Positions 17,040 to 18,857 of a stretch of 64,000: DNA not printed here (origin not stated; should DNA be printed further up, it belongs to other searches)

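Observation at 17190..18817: Untracked 20-codon Lys/Cys-rich ORF directly upstream of an RRE-radical SAM/SPASM fusion: candidate minimal peptide-modification (RiPP or peptide-derived cofactor) locus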

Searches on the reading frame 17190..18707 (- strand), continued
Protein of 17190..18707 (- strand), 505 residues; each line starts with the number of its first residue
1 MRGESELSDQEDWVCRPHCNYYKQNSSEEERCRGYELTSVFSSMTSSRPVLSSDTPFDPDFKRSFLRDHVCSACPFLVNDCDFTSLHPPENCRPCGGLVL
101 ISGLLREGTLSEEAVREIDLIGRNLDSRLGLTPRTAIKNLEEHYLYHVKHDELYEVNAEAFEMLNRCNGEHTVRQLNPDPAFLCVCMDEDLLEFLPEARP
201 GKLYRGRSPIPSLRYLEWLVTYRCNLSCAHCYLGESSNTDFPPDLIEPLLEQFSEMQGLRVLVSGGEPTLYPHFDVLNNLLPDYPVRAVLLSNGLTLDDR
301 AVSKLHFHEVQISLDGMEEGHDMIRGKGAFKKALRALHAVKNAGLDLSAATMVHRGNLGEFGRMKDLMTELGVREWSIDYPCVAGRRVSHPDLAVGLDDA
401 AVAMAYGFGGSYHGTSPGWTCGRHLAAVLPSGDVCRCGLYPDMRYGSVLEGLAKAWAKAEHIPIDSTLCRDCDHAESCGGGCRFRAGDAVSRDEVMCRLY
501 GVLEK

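Call 15: search_protein_families(library=pfam, proteins=[L011:4299-6074:+, L011:6055-6981:+, L013:8145-9110:+, L004:2560-3288:+, L014:6994-8145:+, L008:3537-3887:-], max_evalue=0.01)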
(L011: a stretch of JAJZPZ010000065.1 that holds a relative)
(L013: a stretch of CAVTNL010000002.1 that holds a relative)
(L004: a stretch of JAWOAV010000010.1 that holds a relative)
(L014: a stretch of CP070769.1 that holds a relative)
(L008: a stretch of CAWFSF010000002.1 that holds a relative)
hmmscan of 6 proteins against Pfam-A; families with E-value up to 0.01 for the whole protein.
L011:4299-6074:+ (591 aa): 46 families (the best 25 are shown)
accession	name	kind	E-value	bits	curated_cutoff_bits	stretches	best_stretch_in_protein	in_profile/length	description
PF07719.23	TPR_2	-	1.1e-62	203.4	27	7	303-331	6-34/34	Tetratricopeptide repeat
PF14559.12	TPR_19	-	3.9e-60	200.5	25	10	139-194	2-57/68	Tetratricopeptide repeat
PF00515.34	TPR_1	-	4.9e-55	181.7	27.8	5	130-159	3-32/34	Tetratricopeptide repeat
PF13432.12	TPR_16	-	6.2e-54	180.4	32.7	7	133-195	2-64/65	Tetratricopeptide repeat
PF13428.12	TPR_14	-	5.1e-49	160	23.5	2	130-169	3-42/44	Tetratricopeptide repeat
PF13414.12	TPR_11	-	1.8e-45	152.8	26.8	6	514-551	5-42/42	TPR repeat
PF13181.12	TPR_8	-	2.9e-44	145.9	25.7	2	129-159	2-32/34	Tetratricopeptide repeat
PF13431.12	TPR_17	-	5e-44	145.3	24.4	2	355-385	2-32/34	Tetratricopeptide repeat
PF13424.12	TPR_12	-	1.4e-36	125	30.1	4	368-430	5-75/77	Tetratricopeptide repeat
PF13176.12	TPR_7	-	1.3e-34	115.7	27.9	1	130-159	1-32/36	Tetratricopeptide repeat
PF13371.12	TPR_9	-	3.9e-30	104.1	35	2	272-332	3-63/73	Tetratricopeptide repeat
PF23914.1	TPR_CcmH_CycH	-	6.8e-30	104.4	42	5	290-395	42-150/158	Cytochrome c-type biogenesis protein H TPR domain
PF13174.12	TPR_6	-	9.7e-28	95.3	26.3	1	130-159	2-31/33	Tetratricopeptide repeat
PF12895.13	ANAPC3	-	1.5e-24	86.5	27.2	3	141-220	2-80/82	Anaphase-promoting complex, cyclosome, subunit 3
PF25063.1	ARM_TT21_C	-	3.2e-22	79.9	35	2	284-467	6-197/209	Tetratricopeptide repeat protein 21 C-terminal ARM domain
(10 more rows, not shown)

L011:6055-6981:+ (308 aa): 3 families
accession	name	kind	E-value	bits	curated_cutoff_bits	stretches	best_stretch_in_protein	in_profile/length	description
PF00288.32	GHMP_kinases_N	-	1.4e-18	67.3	22.3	1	77-152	1-84/87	GHMP kinases N terminal domain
PF08544.19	GHMP_kinases_C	-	3.5e-09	37.4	21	1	219-283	2-72/85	GHMP kinases C terminal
PF22700.2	MVD-like_N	-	0.0026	17.9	27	1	68-146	53-132/157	Diphosphomevalonate decarboxylase-like N-terminal domain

L013:8145-9110:+ (321 aa): 3 families
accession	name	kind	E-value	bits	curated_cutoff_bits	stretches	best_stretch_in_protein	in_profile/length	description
PF13793.12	Pribosyltran_N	-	9.9e-55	183.9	25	1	13-129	1-117/117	N-terminal domain of ribose phosphate pyrophosphokinase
PF14572.12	Pribosyl_synth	-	5.4e-30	105.2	27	1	211-320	74-183/184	Phosphoribosyl synthetase-associated domain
PF00156.33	Pribosyltran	-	3e-17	62.8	26.3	1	166-270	25-137/158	Phosphoribosyl transferase domain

L004:2560-3288:+ (242 aa): 0 families

L014:6994-8145:+ (383 aa): 28 families (the best 25 are shown)
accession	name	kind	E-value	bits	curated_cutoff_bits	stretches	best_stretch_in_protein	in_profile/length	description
PF07719.23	TPR_2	-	1.5e-22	78.3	27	1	204-236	2-34/34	Tetratricopeptide repeat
PF00072.30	Response_reg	-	2.6e-21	76.3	30.2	1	9-120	1-108/111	Response regulator receiver domain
PF14559.12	TPR_19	-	3.4e-20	72.6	25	2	319-380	5-66/68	Tetratricopeptide repeat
PF13428.12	TPR_14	-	4.2e-17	61.4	23.5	0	244-279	8-43/44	Tetratricopeptide repeat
PF13181.12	TPR_8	-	1.1e-16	59.9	25.7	1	209-236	7-34/34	Tetratricopeptide repeat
PF00515.34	TPR_1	-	5.2e-16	58.2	27.8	1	205-235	3-33/34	Tetratricopeptide repeat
PF13424.12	TPR_12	-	1.2e-12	48.3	30.1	1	206-268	6-76/77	Tetratricopeptide repeat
PF13432.12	TPR_16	-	2.3e-12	47.5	32.7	0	139-198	1-60/65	Tetratricopeptide repeat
PF13431.12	TPR_17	-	4.2e-12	45.8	24.4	0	294-325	2-33/34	Tetratricopeptide repeat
PF23914.1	TPR_CcmH_CycH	-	3.8e-11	43.5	42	1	243-330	56-146/158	Cytochrome c-type biogenesis protein H TPR domain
PF12569.14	NatA_aux_su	-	7.4e-09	35.5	33.3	1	308-381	8-80/515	N-terminal acetyltransferase A, auxiliary subunit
PF13374.12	TPR_10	-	1.1e-08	35.3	27.5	0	206-233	5-32/42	Tetratricopeptide repeat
PF13414.12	TPR_11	-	1.3e-08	34.8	26.8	1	244-272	1-29/42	TPR repeat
PF12895.13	ANAPC3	-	1.6e-08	35.1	27.2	0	185-262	5-81/82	Anaphase-promoting complex, cyclosome, subunit 3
PF13174.12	TPR_6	-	2.6e-08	34.4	26.3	0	306-331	1-26/33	Tetratricopeptide repeat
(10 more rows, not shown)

L008:3537-3887:- (116 aa): 0 families

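Call 25: search_solved_structures(query=A1, max_evalue=0.001, show_alignments=1)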
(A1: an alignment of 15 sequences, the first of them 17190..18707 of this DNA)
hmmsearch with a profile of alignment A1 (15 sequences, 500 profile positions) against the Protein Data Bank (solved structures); distinct sequences matched with E-value up to 0.001: 25.
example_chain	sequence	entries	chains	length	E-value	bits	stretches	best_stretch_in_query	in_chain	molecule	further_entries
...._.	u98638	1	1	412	5.6e-20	74.7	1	210-365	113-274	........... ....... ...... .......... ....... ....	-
7vob_C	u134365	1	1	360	8.1e-16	60.9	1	206-371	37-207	Cytosylglucuronate decarboxylase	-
7voc_C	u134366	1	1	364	8.3e-16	60.9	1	206-371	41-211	Cytosylglucuronate decarboxylase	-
6c8v_A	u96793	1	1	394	2.4e-15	59.4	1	211-374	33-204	Coenzyme PQQ synthesis protein E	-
5wgg_A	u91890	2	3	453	1.2e-11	47.2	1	205-333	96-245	Radical SAM domain protein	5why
7n7h_A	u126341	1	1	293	4e-08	35.5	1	210-371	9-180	VIPERIN-LIKE ENZYME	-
4k37_A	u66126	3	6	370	6.4e-08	34.9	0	214-363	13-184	Anaerobic sulfatase-maturating enzyme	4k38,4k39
4k36_A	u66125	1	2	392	8e-08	34.6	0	214-363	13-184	Anaerobic sulfatase-maturating enzyme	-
5v1q_A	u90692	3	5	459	8.3e-08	34.5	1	213-297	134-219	Radical SAM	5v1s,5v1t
8ai6_A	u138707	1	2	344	1.2e-07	34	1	211-297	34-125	Putative peptide biosynthesis protein YydG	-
8ai3_A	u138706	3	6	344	1.2e-07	34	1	211-297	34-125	Putative peptide biosynthesis protein YydG | Radical SAM core domain-containing protein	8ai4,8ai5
8ai1_A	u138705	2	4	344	1.2e-07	33.9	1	211-297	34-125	Putative peptide biosynthesis protein YydG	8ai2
1tv7_A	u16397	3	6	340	1.5e-07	33.6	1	205-350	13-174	Molybdenum cofactor biosynthesis protein A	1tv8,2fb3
5vsl_A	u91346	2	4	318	1.5e-07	33.6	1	209-370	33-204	Radical S-adenosyl methionine domain-containing protein 2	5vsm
6q2p_A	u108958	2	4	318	1.6e-07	33.6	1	209-370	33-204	Radical S-adenosyl methionine domain-containing protein 2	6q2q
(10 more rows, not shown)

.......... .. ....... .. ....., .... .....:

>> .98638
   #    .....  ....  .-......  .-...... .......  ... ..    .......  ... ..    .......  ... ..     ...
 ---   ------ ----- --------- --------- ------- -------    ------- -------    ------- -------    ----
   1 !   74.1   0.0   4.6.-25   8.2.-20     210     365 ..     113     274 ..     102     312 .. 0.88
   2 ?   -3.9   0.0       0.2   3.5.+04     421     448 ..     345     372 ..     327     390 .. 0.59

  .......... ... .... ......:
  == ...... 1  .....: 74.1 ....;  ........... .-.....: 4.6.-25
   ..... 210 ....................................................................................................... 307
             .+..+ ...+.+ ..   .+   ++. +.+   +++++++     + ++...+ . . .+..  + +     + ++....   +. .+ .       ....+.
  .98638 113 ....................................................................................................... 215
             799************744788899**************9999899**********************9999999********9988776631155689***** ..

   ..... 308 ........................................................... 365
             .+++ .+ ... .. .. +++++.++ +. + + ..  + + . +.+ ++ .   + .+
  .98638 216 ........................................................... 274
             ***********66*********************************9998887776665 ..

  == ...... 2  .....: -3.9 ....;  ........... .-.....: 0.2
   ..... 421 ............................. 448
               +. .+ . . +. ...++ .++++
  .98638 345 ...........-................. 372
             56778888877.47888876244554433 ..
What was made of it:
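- By sequence the best PDB hits are SkfB, BlsE, PqqE and CteB (call 25).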

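Call 27: find_encoding_contigs(protein=P0011, flank=10000, max_places=2)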
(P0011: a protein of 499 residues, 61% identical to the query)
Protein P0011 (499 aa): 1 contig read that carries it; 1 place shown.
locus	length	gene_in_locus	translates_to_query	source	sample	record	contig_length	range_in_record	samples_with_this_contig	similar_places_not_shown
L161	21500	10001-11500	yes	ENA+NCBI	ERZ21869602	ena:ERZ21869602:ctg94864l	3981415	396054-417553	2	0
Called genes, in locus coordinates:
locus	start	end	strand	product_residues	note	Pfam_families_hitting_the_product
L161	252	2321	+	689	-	PF26965:MimR_N, PF01590:GAF, PF00989:PAS, PF00158:Sigma54_activat, PF14532:Sigma54_activ_2, PF07728:AAA_5, PF25601:AAA_lid_14, PF02954:HTH_8, +2 more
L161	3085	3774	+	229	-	PF10502:Peptidase_S26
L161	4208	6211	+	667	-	PF02310:B12-binding, PF04055:Radical_SAM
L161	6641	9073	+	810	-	PF02190:LON_substr_bdg, PF00004:AAA, PF07728:AAA_5, PF22667:Lon_lid, PF05362:Lon_C, PF13541:ChlI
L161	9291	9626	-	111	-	-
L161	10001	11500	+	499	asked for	PF04055:Radical_SAM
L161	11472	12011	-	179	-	PF01381:HTH_3, PF12844:HTH_19 (weak), PF13443:HTH_26 (weak), PF13560:HTH_31 (weak), PF05899:Cupin_3 (faint), PF07883:Cupin_2 (weak)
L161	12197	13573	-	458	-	PF18073:Zn_ribbon_LapB, PF03796:DnaB_C, PF06745:ATPase, PF13191:AAA_16 (faint), PF13481:AAA_25, PF23442:DUF7125 (weak), PF13479:AAA_24 (weak), PF13541:ChlI, +2 more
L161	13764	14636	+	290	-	PF04055:Radical_SAM, PF16199:Radical_SAM_C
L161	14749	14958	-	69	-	PF07311:Dodecin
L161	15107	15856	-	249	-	PF01479:S4, PF00849:PseudoU_synth_2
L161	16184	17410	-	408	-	PF08240:ADH_N, PF16912:Glu_dehyd_C (weak), PF00107:ADH_zinc_N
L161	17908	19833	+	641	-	PF06480:FtsH_ext, PF00004:AAA, PF17862:AAA_lid_3, PF01434:Peptidase_M41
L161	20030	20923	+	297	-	PF00809:Pterin_bind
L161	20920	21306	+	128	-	PF01648:ACPS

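Call 34: search_protein_families(library=pfam, alignment_id=A3, max_evalue=1)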
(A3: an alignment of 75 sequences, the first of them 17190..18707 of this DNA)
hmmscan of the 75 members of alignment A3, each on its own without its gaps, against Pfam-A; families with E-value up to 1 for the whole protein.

A. member 1, window:17190-18707:- (505 aa): 3 families
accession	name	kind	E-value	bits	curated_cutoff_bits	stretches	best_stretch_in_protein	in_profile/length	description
PF04055.27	Radical_SAM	-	2.7e-16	60.6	29.5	1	220-357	3-155/166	Radical SAM superfamily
PF05298.16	Bombinin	-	0.016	15.3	21.4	1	108-156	32-80/141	Bombinin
PF13353.11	Fer4_12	-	0.023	15.4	22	1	223-316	14-115/137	4Fe-4S single cluster domain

B. families by the number of members that match (of 75 scanned): 17 families
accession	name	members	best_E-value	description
PF04055.27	Radical_SAM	75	1.1e-24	Radical SAM superfamily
PF13353.11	Fer4_12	60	0.00047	4Fe-4S single cluster domain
PF13186.11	SPASM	6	0.014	Iron-sulfur cluster-binding domain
PF05402.18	PqqD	5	0.013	Coenzyme PQQ synthesis protein D (PqqD)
PF05729.18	NACHT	2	0.053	NACHT domain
PF00501.34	AMP-binding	2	0.17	AMP-binding enzyme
PF09851.14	SHOCT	2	0.18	Short C-terminal domain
PF05298.16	Bombinin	1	0.016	Bombinin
PF19372.4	DUF5947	1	0.036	Family of unknown function (DUF5947)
PF04757.19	Pex2_Pex12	1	0.071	Pex2 / Pex12 amino terminal region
PF08242.18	Methyltransf_12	1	0.084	Methyltransferase domain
PF04405.19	ScdA_N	1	0.14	Domain of Unknown function (DUF542)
PF02126.24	PTE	1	0.24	Phosphotriesterase family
PF01982.22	CTP-dep_RFKase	1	0.25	Domain of unknown function DUF120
PF13344.12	Hydrolase_6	1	0.25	Haloacid dehalogenase-like hydrolase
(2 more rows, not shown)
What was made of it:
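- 18093..18332 (-): RRE / PqqD-like peptide-recognition domain (residues ~126-205). Pfam PqqD is weak, in 5 of 75 members (call 34).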

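Call 35: predict_structure(alignment_id=A3)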
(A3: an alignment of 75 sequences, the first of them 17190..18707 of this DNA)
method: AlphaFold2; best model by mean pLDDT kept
length: 505 residues; sequences in the alignment: 75
mean_pLDDT: 91.9   pTM: 0.88
mean pLDDT of the five models: 91.9, 91.1, 90.9, 90.6, 89.5
residues with pLDDT >= 90: 371; 70-90: 116; 50-70: 15; < 50: 3
segments of 3 or more residues with pLDDT < 50: 1-3
pLDDT, mean of each block of 10 residues (from residue 1): 58 89 80 90 82 86 93 82 78 89 94 94 94 97 96 96 97 95 96 95 92 96 92 91 98 97 97 98 97 97 98 98 96 98 98 97 98 96 88 94 93 69 91 92 94 96 93 90 88 94 77
secondary structure, 60 per line:
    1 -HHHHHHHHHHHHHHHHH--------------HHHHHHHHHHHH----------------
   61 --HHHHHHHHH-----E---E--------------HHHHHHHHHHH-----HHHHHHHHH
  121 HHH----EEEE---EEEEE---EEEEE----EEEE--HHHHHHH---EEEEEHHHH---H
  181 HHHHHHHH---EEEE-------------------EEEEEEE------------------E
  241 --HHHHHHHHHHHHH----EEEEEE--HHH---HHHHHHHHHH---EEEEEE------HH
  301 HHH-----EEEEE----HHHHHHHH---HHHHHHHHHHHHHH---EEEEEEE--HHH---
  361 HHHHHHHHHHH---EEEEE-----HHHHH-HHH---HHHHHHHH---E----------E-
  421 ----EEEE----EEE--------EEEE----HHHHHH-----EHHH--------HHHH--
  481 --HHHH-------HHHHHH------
elements in order: H2-18 H33-44 H63-71 H96-106 H112-123 E128-131 E135-139 E143-147 E152-155 H158-164 E168-172 H173-176 H180-188 E192-195 E215-221 H243-255 E260-265 H274-283 E287-292 H299-303 E309-313 H318-325 H329-342 E346-352 H361-371 E375-379 H385-389 H397-404 E425-428 E433-435 E444-447 H452-457 H475-478 H483-486 H494-499
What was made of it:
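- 17190..18707 (-): Radical SAM/SPASM peptide maturase, 505 aa from ATG 18707. The likely true start is TTG 18689, giving 499 aa. AF2 pLDDT 91.9 (call 35).
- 18093..18332 (-): The AF2 model shows a run of short strands followed by helices (call 35).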

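Call 37: fold_search(model_id=the predicted structure, library=pdb)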
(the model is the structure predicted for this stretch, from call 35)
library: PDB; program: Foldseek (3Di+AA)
matches with E <= 10: 1446; with E <= 0.001: 107
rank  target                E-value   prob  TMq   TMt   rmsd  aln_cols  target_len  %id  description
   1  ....                  9.0e-15  1.00  0.46  0.59   6.7       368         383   20  Structure of a RiPP maturase, SkfB (released 2018-10-24)
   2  5v1t_A                4.7e-14  1.00  0.54  0.61   6.2       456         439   12  Crystal structure of Streptococcus suis SuiB bound to precursor peptide SuiA (released 2017-08-30)
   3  5v1s_A                2.5e-13  1.00  0.51  0.59   8.0       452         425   13  Crystal structure of Streptococcus suis SuiB bound to S-adenosylmethionine (released 2017-08-30)
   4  5v1q_B                5.8e-13  1.00  0.53  0.60   5.9       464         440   13  Crystal structure of Streptococcus suis SuiB (released 2017-08-30)
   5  5v1s_B                8.6e-13  1.00  0.50  0.58   8.9       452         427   12  Crystal structure of Streptococcus suis SuiB bound to S-adenosylmethionine (released 2017-08-30)
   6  5v1q_A                2.5e-12  1.00  0.49  0.56   9.7       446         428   13  Crystal structure of Streptococcus suis SuiB (released 2017-08-30)
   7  8vpo                  3.2e-12  1.00  0.41  0.45  13.4       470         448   16  X-Ray Crystal Structure of TigE from Paramaledivibacter caminithermalis (released 2024-02-07)
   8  4k39_A                3.4e-12  1.00  0.44  0.60   8.3       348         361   19  Native anSMEcpe with bound AdoMet and Cp18Cys peptide (released 2013-05-08)
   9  4k36_B                3.6e-12  1.00  0.43  0.58   8.7       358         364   19  His6 tagged anSMEcpe with bound AdoMet (released 2013-05-08)
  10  4k37_A                6.0e-12  1.00  0.43  0.58   8.5       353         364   18  Native anSMEcpe with bound AdoMet (released 2013-05-08)
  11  4k39_B                6.7e-12  1.00  0.48  0.65   4.2       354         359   17  Native anSMEcpe with bound AdoMet and Cp18Cys peptide (released 2013-05-08)
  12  7vob                  6.7e-12  1.00  0.40  0.60   7.9       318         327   19  The crystal structure of a Radical SAM Enzyme BlsE involved in the Biosynthesis of Blasticidin S (released 2022-05-04)
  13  4k38_A                1.1e-11  1.00  0.48  0.63   4.2       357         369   18  Native anSMEcpe with bound AdoMet and Kp18Cys peptide (released 2013-05-08)
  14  4k36_A                1.2e-11  1.00  0.45  0.58   8.3       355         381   18  His6 tagged anSMEcpe with bound AdoMet (released 2013-05-08)
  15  4k38_B                1.3e-11  1.00  0.46  0.63   4.7       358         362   17  Native anSMEcpe with bound AdoMet and Kp18Cys peptide (released 2013-05-08)
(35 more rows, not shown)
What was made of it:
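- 17190..18707 (-): Foldseek top hits are SkfB, SuiB, TigE, anSME and PqqE (call 37).
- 18093..18332 (-): SuiB aligns over 456 columns, nearly its whole length and therefore including its N-terminal RRE (call 37).
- On RRE (PqqD-like) dependent RiPP maturases: The fold is consistent: a strands-then-helices module at residues 128-195 (call 35), and nearly full-length alignment to SuiB (call 37).
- Closest known: Sactipeptide / ranthipeptide maturation systems. Same: SkfB is the best match by both sequence and fold, and CteB is also hit (calls 25, 37).
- Closest known: SuiA/SuiB. Same: SuiB gives the most complete structural alignment, 456 columns covering RRE, rSAM and SPASM (call 37).
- SkfB has E 9e-15 and SuiB aligns over 456 columns including its RRE (call 37). 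anSME is among the best fold matches, with target-normalised TM up to 0.65 (call 37). The top fold and sequence hit is the thioether-forming SkfB (calls 25, 37). An RRE-like domain is fused to the enzyme, and the whole-enzyme fold is closest to peptide maturases (call 37).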

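Call 38: search_protein_families(library=ncbifam, proteins=[L004:1761-2762:+], max_evalue=0.001)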
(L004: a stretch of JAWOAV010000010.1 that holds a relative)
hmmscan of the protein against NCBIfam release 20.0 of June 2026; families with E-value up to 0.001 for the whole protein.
L004:1761-2762:+ (333 aa): 54 families (the best 25 are shown)
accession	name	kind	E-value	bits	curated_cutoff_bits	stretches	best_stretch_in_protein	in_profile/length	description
TIGR04303.1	GeoRSP_rSAM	equivalog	2.4e-17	63.5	400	2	235-322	241-324/325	GeoRSP system radical SAM/SPASM protein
TIGR02109.1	PQQ_syn_pqqE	equivalog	1.9e-16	60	381.35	2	235-326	242-334/358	pyrroloquinoline quinone biosynthesis protein PqqE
TIGR03962.1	mycofact_rSAM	equivalog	2e-16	60.1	265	1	231-322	240-331/339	mycofactocin radical SAM maturase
TIGR04080.1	rSAM_pep_cyc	equivalog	2.5e-16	59.5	500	1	18-101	106-189/440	KxxxW cyclic peptide radical SAM maturase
NF041298.1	rSAM_mat_DynA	equivalog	2e-15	56.7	450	1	235-331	253-348/356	dynobactin maturation radical SAM/SPASM protein DynA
NF047865.1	rSAM_PapB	equivalog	1.9e-14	53.6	340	1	226-316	241-328/330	PapB family radical SAM/SPASM ranthipeptide maturase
TIGR04055.1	rSAM_NirJ2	equivalog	1.6e-13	50.9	500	1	26-151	7-130/326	putative heme d1 biosynthesis radical SAM protein NirJ2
TIGR02668.1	moaA_archaeal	equivalog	3.8e-13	49.1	325.25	1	26-127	17-119/303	GTP 3',8-cyclase MoaA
NF001199.0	PRK00164.2-1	equivalog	4.1e-13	49.1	231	1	26-126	19-120/308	GTP 3',8-cyclase MoaA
TIGR04085.1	rSAM_more_4Fe4S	domain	3.2e-12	46.7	27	1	232-322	1-93/93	SPASM domain-containing protein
TIGR04250.1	SCM_rSAM_ScmE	equivalog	2.2e-11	43.3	400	1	232-321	253-344/358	SynChlorMet cassette radical SAM/SPASM protein ScmE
TIGR03974.1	rSAM_six_Cys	equivalog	2.3e-11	43.2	425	1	232-317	347-429/451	thioether cross-link-forming SCIFF peptide maturase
TIGR04133.1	rSAM_w_lipo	hypoth_equivalog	3.4e-11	42.7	425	1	213-303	241-330/350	TIGR04133 family radical SAM/SPASM protein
TIGR04340.1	rSAM_ACGX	hypoth_equivalog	4e-11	42.7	400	1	224-322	247-337/341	radical SAM/SPASM domain protein, ACGX system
TIGR04317.1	W_rSAM_matur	equivalog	5.1e-11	42.3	380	1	25-101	10-89/349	tungsten cofactor oxidoreductase radical SAM maturase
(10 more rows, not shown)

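Call 66: find_encoding_contigs(protein=P0002, flank=4000, max_places=1)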
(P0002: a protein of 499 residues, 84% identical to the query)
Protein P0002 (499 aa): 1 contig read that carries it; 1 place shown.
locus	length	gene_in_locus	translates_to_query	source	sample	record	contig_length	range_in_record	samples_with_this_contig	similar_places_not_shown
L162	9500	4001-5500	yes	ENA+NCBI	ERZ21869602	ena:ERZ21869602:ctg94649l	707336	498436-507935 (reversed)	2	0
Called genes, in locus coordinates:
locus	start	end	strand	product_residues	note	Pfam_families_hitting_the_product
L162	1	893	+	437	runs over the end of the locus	PF06050:HGD-D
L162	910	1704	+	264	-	PF01869:BcrAD_BadFG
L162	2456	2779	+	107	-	PF07386:DUF1499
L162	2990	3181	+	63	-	PF18505:DUF5619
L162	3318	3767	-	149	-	PF07883:Cupin_2 (weak)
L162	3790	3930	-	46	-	-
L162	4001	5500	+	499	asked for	PF04055:Radical_SAM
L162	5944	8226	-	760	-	PF01315:Ald_Xan_dh_C, PF02738:MoCoBD_1, PF20256:MoCoBD_2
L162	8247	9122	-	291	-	PF00941:FAD_binding_5, PF03450:CO_deh_flav_C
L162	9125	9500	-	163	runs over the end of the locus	PF00111:Fer2, PF01799:Fer2_2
